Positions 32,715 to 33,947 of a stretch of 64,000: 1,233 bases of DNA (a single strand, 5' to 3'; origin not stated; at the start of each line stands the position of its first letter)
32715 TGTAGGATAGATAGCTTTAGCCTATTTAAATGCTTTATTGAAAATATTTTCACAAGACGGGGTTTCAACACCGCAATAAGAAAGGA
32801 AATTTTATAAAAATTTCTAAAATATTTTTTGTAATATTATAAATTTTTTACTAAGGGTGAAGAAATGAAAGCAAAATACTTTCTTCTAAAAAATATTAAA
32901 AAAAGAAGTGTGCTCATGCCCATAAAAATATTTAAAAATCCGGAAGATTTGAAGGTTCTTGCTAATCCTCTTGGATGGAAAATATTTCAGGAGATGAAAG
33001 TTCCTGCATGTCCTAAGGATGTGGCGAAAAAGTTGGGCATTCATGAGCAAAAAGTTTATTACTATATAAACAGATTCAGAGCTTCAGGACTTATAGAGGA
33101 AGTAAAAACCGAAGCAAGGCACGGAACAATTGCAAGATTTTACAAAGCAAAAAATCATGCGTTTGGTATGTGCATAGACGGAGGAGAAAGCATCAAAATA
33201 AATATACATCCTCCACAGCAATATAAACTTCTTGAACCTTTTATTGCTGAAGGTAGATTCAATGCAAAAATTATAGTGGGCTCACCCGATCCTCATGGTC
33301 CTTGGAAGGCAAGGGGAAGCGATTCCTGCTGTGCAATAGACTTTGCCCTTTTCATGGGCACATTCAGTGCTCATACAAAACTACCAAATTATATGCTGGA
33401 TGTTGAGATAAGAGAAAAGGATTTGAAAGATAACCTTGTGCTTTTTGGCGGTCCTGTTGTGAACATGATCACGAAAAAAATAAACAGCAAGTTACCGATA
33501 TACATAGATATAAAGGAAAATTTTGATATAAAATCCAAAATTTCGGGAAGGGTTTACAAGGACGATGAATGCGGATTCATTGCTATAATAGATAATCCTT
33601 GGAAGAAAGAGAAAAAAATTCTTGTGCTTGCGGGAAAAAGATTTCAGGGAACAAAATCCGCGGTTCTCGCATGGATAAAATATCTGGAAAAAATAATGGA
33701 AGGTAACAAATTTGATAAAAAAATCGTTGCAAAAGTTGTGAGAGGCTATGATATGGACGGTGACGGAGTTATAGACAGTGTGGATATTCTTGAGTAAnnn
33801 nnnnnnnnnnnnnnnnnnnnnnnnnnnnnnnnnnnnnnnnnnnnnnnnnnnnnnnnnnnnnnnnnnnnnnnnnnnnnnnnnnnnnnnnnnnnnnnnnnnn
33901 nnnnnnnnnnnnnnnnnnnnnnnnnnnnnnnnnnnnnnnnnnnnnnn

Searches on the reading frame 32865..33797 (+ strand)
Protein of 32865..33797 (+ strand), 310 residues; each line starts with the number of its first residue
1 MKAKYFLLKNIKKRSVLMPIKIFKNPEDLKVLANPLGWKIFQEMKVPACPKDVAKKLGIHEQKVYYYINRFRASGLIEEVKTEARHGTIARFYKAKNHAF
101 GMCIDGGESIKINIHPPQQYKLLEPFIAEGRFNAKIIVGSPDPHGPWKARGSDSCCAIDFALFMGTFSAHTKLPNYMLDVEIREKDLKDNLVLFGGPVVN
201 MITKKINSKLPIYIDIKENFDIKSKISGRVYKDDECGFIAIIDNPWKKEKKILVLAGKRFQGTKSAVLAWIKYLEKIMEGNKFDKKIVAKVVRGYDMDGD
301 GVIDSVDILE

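Call 9: find_encoding_contigs(protein=window:32865-33797:+, flank=3000, max_places=6)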
Protein window:32865-33797:+ (310 aa): 4 contigs read that carry it; 1 place shown.
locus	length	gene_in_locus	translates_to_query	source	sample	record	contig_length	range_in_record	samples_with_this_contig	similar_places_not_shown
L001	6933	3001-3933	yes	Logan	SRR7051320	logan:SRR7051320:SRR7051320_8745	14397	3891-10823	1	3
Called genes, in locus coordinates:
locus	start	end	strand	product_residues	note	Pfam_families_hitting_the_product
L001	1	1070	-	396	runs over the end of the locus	PF00483:NTP_transferase, PF12804:NTP_transf_3, PF24894:Hexapep_GlmU (faint), PF25084:LbH_EIF2B (weak), PF00132:Hexapep, PF14602:Hexapep_2 (weak), PF25087:GMPPB_C, PF25084:LbH_EIF2B (weak)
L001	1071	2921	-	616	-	PF13522:GATase_6, PF13537:GATase_7, PF01380:SIS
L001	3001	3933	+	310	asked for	PF05124:S_layer_C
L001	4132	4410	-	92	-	-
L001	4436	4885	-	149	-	-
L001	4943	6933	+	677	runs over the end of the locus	PF05833:NFACT_N, PF05670:NFACT-R_1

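Call 10: search_protein_families(library=pfam, proteins=[window:32865-33797:+])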
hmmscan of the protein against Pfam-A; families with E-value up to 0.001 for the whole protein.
window:32865-33797:+ (310 aa): 3 families
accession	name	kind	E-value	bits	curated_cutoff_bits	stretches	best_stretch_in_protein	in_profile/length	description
PF05124.17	S_layer_C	-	2.3e-13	50.6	23.9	1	169-274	90-177/177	S-layer like family, outer domain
PF13551.12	HTH_29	-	0.00041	20.8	28.1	1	51-86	16-50/64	Winged helix-turn helix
PF13384.12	HTH_23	-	0.00067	19.8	24.6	0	49-76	19-46/50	Homeodomain-like domain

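Call 34: find_homologous_proteins(query=window:32865-33797:+, max_evalue=1e-10)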
Query window:32865-33797:+ (310 aa): 1128 proteins with E <= 1e-10 among 2102 candidates; the best 120 are listed.
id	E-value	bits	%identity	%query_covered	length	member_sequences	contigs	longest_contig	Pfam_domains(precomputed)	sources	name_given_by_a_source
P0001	3.5e-207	705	100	100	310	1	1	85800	PF05124.18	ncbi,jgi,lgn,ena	-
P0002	3.4e-141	488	65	100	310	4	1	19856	PF05124.18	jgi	jgi:hypothetical protein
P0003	5.5e-132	458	62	100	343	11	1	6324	PF05124.18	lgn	-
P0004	9.7e-132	457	63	100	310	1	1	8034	PF05124.18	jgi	jgi:hypothetical protein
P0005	4.1e-131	455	62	100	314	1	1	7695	PF05124.18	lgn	-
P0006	2.5e-129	449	61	100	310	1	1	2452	PF05124.18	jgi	jgi:hypothetical protein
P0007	7.9e-129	447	62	100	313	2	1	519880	PF05124.18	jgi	jgi:hypothetical protein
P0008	8.2e-129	447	61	98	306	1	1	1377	PF05124.18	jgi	-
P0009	1.3e-128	447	59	100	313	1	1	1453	PF05124.18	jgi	jgi:hypothetical protein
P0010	1.6e-128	446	61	100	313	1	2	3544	PF05124.18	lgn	-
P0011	3.6e-128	445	60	100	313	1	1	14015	PF05124.18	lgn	-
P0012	4.9e-128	445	61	100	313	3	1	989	PF05124.18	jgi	jgi:hypothetical protein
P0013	6.8e-128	444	60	95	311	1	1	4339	PF05124.18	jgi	jgi:hypothetical protein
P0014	1.3e-126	440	60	98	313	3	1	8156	PF05124.18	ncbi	-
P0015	2.3e-126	439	58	100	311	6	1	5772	PF05124.18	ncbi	-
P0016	3.1e-126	439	58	100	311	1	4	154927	PF05124.18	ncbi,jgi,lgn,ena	-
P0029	2.3e-121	423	60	99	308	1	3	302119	PF05124.18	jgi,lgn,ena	-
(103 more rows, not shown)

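Call 35: find_encoding_contigs(protein=P0002, flank=2500, max_places=2)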
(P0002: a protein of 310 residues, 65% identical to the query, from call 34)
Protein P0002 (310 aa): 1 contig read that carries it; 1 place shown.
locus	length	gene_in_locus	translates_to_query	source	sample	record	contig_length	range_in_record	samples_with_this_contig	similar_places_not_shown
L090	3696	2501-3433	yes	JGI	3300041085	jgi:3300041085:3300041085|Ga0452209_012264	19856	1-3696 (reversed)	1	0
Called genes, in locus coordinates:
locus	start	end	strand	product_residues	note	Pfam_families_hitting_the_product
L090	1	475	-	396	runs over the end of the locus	PF00483:NTP_transferase, PF12804:NTP_transf_3, PF00132:Hexapep, PF25084:LbH_EIF2B, PF00132:Hexapep, PF14602:Hexapep_2 (weak), PF25087:GMPPB_C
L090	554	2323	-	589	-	PF13522:GATase_6, PF13537:GATase_7, PF01380:SIS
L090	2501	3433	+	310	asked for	PF05124:S_layer_C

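Call 36: find_encoding_contigs(protein=P0007, flank=2500, max_places=2)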
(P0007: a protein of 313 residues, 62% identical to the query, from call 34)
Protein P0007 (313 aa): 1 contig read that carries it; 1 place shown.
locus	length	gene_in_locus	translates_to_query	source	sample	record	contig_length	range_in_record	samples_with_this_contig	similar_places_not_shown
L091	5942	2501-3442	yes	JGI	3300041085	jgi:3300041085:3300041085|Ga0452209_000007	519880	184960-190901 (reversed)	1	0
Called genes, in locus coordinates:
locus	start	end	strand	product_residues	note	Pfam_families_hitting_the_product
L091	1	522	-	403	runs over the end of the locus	PF00483:NTP_transferase, PF12804:NTP_transf_3, PF25084:LbH_EIF2B (weak), PF00132:Hexapep, PF14602:Hexapep_2 (weak), PF25087:GMPPB_C, PF25084:LbH_EIF2B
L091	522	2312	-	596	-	PF13522:GATase_6, PF13537:GATase_7, PF01380:SIS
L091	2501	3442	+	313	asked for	PF05124:S_layer_C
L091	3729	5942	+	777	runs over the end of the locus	PF05124:S_layer_C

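Call 37: find_encoding_contigs(protein=P0016, flank=2500, max_places=2)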
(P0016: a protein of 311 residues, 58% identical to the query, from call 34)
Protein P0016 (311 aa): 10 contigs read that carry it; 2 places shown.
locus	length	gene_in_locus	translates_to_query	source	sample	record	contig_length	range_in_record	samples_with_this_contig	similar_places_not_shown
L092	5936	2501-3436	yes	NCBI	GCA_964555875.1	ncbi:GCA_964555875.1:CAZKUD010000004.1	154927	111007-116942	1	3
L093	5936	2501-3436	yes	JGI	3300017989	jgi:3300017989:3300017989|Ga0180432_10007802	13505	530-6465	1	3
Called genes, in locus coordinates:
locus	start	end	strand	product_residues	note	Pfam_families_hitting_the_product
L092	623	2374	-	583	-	PF13522:GATase_6, PF13537:GATase_7, PF13580:SIS_2 (faint), PF01380:SIS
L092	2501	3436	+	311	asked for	PF05124:S_layer_C (weak)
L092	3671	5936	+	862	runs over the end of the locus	PF05124:S_layer_C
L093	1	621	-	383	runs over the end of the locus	?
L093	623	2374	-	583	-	PF13522:GATase_6, PF13537:GATase_7, PF13580:SIS_2 (faint), PF01380:SIS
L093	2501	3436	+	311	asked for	PF05124:S_layer_C (weak)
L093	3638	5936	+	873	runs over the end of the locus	PF05124:S_layer_C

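Call 38: find_encoding_contigs(protein=P0029, flank=2500, max_places=2)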
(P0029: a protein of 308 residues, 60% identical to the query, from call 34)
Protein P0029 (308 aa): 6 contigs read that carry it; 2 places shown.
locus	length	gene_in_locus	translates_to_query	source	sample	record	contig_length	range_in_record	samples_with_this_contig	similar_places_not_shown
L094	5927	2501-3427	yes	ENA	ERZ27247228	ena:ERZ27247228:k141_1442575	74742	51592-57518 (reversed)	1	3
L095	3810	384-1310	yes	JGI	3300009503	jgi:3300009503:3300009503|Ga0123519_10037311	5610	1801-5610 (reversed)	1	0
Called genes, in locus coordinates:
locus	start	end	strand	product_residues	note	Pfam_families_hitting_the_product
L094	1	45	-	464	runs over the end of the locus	PF02878:PGM_PMM_I, PF02879:PGM_PMM_II, PF02880:PGM_PMM_III, PF00408:PGM_PMM_IV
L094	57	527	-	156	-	PF13302:Acetyltransf_3 (weak), PF13527:Acetyltransf_9, PF00583:Acetyltransf_1, PF13420:Acetyltransf_4 (weak), PF13673:Acetyltransf_10, PF13508:Acetyltransf_7, PF08445:FR47 (faint)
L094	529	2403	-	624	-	PF13522:GATase_6, PF13537:GATase_7, PF01380:SIS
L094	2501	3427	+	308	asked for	PF05124:S_layer_C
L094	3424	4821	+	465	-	-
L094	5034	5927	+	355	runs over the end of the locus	PF00348:polyprenyl_synt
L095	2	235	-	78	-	?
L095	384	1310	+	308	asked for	PF05124:S_layer_C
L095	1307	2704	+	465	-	-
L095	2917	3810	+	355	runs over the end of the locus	PF00348:polyprenyl_synt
